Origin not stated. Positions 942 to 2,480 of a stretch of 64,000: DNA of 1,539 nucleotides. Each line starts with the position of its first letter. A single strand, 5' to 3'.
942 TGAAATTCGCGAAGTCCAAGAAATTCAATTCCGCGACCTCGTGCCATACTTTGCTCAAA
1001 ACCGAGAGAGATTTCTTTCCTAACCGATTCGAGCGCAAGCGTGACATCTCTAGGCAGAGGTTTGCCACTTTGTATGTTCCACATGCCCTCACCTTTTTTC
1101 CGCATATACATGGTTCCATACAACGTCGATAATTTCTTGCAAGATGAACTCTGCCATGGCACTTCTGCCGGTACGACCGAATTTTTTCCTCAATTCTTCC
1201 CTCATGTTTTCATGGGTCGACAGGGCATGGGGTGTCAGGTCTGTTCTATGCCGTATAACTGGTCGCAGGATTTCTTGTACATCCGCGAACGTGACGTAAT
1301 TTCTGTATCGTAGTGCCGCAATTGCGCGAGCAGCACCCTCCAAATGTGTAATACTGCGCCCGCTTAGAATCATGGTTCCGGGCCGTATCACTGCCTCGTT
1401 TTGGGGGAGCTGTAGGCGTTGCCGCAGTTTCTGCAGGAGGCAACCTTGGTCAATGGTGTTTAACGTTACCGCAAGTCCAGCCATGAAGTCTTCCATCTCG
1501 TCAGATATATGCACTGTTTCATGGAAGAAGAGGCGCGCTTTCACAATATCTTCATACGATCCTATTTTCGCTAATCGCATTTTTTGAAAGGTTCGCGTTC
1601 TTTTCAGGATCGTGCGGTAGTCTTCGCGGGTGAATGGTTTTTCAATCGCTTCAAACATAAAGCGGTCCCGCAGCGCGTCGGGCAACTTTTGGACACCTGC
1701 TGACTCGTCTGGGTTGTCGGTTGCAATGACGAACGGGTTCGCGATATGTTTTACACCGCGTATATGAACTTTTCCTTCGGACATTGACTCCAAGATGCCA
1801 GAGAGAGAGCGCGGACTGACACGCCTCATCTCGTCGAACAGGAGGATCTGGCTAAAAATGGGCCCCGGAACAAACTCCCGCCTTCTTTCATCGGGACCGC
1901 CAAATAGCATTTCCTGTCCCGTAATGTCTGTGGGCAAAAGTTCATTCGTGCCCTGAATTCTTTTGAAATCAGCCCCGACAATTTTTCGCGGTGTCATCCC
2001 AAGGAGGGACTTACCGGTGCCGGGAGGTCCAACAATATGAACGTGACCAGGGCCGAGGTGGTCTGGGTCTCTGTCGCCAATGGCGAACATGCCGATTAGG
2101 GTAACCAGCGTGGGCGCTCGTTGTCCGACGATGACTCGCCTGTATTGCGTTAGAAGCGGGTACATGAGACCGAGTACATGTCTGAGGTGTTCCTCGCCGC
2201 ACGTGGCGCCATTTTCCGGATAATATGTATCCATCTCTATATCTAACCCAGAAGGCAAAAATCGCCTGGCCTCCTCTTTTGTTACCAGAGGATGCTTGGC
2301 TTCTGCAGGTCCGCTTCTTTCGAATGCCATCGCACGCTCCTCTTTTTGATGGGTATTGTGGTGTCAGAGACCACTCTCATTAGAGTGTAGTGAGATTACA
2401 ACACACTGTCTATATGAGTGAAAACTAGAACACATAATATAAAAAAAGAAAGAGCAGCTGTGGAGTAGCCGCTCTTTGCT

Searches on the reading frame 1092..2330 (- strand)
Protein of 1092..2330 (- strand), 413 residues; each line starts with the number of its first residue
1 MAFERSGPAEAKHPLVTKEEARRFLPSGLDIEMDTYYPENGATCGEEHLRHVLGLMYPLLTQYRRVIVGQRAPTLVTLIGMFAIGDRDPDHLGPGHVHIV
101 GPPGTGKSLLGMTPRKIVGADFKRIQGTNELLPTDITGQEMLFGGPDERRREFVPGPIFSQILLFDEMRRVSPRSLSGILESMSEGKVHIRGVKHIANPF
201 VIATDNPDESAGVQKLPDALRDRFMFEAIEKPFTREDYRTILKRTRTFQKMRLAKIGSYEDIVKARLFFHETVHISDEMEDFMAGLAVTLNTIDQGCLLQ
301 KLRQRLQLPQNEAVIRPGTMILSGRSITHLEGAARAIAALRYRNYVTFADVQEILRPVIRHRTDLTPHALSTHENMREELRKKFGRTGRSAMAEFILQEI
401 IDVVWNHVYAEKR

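Call 54: search_protein_families(library=pfam, proteins=[window:1092-2330:-], max_evalue=0.001)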
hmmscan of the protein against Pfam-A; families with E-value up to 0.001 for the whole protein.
window:1092-2330:- (413 aa): 4 families
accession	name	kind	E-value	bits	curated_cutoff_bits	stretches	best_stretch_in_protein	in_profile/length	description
PF07726.17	AAA_3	-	1e-30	106.8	27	1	96-226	1-131/131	ATPase family associated with various cellular activities (AAA)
PF17863.7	AAA_lid_2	-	1.1e-11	44.8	22.7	1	322-381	13-72/74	AAA lid domain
PF07728.20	AAA_5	-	1.3e-09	38.7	22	1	96-224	1-139/139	AAA domain (dynein-related subfamily)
PF00004.35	AAA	-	0.0004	21.3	21.2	0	99-225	3-124/131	ATPase family associated with various cellular activities (AAA)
